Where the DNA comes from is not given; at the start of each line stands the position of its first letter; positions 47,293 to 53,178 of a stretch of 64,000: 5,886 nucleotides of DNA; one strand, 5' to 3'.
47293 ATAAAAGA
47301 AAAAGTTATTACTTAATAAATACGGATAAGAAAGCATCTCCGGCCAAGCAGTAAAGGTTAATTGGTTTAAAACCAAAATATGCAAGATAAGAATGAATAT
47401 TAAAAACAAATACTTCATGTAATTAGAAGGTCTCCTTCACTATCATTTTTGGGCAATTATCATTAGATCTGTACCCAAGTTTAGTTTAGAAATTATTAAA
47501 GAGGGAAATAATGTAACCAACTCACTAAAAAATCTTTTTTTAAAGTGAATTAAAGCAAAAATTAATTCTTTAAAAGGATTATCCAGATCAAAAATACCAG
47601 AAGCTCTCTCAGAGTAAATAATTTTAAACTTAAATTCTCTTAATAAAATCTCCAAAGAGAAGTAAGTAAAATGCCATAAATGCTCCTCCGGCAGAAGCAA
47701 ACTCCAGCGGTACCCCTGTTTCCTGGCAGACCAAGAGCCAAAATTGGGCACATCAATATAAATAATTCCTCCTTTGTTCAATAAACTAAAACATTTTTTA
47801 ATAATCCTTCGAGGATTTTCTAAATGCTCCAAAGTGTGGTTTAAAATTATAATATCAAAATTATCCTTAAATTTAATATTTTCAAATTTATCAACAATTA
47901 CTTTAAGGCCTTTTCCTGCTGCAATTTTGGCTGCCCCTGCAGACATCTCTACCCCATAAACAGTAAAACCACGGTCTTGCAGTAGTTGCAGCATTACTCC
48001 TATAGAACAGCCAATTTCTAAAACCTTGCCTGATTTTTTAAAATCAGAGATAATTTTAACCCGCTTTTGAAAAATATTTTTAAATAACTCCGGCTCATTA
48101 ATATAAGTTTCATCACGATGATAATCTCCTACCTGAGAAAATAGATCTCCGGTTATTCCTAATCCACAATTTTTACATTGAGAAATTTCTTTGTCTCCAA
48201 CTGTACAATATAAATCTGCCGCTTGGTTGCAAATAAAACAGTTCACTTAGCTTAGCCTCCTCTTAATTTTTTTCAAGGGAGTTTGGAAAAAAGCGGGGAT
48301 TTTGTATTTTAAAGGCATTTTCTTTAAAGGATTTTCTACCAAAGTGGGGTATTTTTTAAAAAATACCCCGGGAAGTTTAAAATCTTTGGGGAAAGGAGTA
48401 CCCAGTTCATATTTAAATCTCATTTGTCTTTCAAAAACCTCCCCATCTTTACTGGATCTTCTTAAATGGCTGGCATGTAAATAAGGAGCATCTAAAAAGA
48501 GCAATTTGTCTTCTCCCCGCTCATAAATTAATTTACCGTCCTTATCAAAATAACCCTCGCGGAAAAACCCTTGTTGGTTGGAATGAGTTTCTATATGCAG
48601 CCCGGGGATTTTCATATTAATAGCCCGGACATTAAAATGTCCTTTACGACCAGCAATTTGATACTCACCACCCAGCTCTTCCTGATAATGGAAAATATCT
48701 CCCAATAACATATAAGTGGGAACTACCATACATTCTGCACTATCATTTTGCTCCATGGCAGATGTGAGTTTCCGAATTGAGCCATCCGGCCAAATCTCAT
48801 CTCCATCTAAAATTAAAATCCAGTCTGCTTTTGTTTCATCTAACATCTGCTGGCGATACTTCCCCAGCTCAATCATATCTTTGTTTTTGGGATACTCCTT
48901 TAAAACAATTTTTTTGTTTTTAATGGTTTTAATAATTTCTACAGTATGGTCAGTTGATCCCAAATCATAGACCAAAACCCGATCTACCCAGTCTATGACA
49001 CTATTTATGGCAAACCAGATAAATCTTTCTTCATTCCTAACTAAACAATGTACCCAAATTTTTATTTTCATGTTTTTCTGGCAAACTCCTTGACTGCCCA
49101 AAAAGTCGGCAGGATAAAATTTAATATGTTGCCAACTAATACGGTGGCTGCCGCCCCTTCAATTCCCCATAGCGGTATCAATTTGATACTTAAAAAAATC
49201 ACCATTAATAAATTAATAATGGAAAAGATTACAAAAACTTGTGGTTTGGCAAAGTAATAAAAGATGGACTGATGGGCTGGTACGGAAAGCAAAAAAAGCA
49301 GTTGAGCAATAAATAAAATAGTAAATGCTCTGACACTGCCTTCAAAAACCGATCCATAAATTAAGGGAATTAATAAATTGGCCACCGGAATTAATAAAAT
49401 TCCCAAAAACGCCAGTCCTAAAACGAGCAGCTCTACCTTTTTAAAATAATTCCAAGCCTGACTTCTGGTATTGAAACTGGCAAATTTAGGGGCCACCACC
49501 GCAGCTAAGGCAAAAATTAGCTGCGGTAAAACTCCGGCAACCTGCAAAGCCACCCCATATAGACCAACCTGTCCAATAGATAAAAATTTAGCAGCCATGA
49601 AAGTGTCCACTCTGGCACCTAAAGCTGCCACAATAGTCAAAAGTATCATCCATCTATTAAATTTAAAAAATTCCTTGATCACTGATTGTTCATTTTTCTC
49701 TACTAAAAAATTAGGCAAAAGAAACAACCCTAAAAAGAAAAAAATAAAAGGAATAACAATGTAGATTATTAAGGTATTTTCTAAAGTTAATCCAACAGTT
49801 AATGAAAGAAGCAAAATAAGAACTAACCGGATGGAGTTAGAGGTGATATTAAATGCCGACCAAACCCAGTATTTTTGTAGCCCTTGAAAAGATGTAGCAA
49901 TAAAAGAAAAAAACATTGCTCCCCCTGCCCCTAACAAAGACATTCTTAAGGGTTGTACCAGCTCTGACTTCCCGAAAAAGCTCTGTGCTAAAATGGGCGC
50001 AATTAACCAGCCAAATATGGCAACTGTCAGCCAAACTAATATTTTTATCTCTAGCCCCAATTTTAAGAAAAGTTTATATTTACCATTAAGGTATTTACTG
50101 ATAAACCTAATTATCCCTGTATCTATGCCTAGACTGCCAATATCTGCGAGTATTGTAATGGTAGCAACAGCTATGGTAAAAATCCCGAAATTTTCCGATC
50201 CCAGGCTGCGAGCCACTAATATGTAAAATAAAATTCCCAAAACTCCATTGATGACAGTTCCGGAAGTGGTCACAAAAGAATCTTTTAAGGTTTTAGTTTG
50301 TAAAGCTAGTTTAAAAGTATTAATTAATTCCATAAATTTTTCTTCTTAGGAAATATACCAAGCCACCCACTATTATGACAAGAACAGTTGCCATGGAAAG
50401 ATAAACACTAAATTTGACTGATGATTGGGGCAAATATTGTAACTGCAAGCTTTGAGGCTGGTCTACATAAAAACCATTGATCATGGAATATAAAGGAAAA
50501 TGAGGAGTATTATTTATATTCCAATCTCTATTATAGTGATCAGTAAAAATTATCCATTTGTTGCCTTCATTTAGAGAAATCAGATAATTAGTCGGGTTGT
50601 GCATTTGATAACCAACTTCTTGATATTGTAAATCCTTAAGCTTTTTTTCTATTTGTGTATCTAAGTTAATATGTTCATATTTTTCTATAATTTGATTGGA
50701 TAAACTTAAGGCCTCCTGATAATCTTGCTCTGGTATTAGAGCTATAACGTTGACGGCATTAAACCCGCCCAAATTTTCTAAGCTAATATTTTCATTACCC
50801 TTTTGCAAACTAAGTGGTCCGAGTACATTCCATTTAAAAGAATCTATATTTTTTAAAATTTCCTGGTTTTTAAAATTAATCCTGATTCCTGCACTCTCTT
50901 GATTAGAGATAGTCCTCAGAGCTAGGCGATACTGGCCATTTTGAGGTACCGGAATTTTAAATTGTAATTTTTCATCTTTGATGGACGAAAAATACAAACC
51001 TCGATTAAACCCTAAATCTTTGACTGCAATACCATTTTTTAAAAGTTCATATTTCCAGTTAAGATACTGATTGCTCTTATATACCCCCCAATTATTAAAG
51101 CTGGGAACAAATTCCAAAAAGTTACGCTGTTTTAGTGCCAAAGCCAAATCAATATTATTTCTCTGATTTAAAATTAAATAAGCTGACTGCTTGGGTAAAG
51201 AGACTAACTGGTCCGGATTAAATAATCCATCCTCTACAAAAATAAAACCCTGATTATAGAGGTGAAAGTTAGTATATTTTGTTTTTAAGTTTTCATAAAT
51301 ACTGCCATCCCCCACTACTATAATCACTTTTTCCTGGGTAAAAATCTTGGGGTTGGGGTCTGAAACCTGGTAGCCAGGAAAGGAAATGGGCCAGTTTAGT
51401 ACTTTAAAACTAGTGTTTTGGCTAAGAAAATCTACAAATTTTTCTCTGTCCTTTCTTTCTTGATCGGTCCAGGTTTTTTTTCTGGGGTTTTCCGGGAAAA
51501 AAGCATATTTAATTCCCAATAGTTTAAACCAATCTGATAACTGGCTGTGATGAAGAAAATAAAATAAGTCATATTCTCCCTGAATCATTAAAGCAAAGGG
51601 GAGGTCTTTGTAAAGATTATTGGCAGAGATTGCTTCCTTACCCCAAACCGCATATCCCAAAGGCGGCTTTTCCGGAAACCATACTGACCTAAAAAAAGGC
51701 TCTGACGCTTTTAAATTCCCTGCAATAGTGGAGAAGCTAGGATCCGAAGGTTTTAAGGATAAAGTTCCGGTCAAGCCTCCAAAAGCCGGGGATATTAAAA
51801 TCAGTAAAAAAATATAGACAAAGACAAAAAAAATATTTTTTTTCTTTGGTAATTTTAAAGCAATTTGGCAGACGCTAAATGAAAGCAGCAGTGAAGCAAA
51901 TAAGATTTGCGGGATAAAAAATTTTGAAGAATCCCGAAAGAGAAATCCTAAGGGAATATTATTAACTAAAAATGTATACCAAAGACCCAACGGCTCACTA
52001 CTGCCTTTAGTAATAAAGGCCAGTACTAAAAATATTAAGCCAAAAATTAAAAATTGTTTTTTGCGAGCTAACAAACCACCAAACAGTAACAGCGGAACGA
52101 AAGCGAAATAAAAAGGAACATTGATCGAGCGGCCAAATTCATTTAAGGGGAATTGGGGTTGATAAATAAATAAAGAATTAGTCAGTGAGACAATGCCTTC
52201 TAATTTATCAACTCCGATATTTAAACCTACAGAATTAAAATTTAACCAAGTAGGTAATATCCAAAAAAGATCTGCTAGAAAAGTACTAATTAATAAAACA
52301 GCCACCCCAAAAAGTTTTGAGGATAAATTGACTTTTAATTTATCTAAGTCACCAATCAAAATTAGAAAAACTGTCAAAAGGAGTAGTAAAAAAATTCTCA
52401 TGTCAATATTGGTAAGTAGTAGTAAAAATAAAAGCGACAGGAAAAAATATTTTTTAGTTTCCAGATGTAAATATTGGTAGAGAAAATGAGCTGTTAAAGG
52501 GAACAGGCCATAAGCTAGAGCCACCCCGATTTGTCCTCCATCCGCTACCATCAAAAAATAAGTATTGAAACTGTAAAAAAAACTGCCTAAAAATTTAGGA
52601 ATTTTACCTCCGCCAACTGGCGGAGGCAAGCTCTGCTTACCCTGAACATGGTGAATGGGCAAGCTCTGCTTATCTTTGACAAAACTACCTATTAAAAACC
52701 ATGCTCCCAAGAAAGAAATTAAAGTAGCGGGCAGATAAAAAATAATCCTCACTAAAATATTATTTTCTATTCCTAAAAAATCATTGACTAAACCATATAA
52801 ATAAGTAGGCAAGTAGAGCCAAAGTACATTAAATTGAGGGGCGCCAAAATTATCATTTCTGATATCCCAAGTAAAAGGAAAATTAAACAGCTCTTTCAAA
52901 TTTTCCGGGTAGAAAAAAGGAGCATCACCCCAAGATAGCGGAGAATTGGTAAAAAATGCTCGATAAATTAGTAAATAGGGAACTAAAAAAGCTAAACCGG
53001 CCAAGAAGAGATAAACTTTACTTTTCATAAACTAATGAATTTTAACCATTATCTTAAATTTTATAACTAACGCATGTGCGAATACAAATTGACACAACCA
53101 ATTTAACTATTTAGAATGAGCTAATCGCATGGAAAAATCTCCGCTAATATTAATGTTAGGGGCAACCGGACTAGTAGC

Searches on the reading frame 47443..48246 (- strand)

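Call 32: search_protein_families(library=pfam, proteins=[window:47443-48246:-], max_evalue=0.001)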
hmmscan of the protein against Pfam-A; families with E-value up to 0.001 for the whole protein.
window:47443-48246:- (267 aa): 6 families
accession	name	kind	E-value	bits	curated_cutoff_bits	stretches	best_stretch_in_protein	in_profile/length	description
PF13489.12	Methyltransf_23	-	4.3e-27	95.3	27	1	62-210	13-162/164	Methyltransferase domain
PF08241.18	Methyltransf_11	-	2e-16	60.8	21.2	1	76-164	1-95/95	Methyltransferase domain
PF07021.18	MetW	-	5.1e-16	59.3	21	1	69-177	11-120/193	Methionine biosynthesis protein MetW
PF13649.12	Methyltransf_25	-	2.6e-12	47.7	27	1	75-160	1-97/97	Methyltransferase domain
PF08242.18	Methyltransf_12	-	1e-11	45.9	30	1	76-162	1-98/98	Methyltransferase domain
PF13847.12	Methyltransf_31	-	1.9e-11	44.3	27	1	70-168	2-113/145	Methyltransferase domain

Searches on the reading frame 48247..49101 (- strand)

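Call 33: search_protein_families(library=pfam, proteins=[window:48247-49101:-], max_evalue=0.001)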
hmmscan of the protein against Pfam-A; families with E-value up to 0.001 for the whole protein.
window:48247-49101:- (284 aa): 3 families
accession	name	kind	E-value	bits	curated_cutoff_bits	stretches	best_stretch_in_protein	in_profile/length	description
PF00535.33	Glycos_transf_2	-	2.2e-15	57.4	23.3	1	21-146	6-132/168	Glycosyl transferase family 2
PF13704.12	Glyco_tranf_2_4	-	7.3e-06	26.8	27.5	1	22-103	1-83/98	Glycosyl transferase family 2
PF10111.15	Glyco_tranf_2_2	-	3e-05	24.1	27.3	1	33-129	23-123/276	Glycosyltransferase like family 2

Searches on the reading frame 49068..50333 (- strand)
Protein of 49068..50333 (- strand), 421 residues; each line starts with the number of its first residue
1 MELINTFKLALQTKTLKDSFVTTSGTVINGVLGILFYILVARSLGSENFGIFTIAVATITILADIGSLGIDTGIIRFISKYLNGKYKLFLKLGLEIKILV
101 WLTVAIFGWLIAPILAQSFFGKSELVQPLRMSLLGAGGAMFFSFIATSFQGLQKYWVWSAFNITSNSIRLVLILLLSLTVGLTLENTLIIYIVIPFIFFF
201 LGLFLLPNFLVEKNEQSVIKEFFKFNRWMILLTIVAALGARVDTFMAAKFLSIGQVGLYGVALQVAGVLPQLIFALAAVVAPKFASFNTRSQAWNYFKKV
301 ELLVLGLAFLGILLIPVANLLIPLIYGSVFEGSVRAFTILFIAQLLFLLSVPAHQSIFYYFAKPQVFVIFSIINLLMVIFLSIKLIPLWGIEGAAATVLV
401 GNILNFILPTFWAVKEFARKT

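Call 33: search_protein_families(library=pfam, proteins=[window:49068-50333:-], max_evalue=0.001)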
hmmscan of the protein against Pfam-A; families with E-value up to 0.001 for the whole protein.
window:49068-50333:- (421 aa): 2 families
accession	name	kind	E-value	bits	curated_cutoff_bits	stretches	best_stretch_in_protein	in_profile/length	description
PF01943.22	Polysacc_synt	-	3.3e-21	76.4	28.2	1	16-286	2-272/274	Polysaccharide biosynthesis protein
PF13440.11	Polysacc_synt_3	-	2.7e-11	43.7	23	1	40-334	2-292/293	Polysaccharide biosynthesis protein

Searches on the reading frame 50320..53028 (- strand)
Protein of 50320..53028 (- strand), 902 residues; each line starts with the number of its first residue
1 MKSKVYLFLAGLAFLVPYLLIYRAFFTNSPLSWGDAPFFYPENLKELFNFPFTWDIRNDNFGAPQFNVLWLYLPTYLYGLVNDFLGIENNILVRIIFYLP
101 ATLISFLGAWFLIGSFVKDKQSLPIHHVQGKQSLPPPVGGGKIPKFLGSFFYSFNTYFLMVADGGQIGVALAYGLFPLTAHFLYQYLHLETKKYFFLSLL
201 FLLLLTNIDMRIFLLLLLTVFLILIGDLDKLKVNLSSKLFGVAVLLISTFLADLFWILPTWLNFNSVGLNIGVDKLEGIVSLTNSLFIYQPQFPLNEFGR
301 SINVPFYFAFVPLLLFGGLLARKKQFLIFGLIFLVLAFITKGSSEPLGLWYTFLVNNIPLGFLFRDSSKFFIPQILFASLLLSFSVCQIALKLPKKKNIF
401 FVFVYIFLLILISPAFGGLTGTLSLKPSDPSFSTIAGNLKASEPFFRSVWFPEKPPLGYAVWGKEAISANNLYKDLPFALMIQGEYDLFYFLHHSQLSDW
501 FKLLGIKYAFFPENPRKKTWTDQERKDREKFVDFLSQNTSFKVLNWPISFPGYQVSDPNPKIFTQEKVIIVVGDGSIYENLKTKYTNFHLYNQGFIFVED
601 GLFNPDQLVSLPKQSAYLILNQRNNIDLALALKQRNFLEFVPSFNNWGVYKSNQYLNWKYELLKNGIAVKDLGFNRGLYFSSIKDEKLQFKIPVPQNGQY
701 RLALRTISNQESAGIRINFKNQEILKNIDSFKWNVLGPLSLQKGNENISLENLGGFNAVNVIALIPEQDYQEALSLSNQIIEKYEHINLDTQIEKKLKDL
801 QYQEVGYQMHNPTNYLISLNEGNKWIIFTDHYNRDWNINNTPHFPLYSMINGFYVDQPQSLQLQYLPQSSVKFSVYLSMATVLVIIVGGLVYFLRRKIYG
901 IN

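Call 33: search_protein_families(library=pfam, proteins=[window:50320-53028:-], max_evalue=0.001)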
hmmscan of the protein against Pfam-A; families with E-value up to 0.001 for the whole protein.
window:50320-53028:- (902 aa): 0 families

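Call 75: search_protein_families(library=pfam, proteins=[window:50320-53028:-], max_evalue=0.01)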
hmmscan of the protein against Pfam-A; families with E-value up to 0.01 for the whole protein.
window:50320-53028:- (902 aa): 1 family
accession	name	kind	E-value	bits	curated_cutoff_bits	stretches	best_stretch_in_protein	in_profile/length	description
PF04766.17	Baculo_p26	-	0.0033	17.3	26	1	521-597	15-94/234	Nucleopolyhedrovirus p26 protein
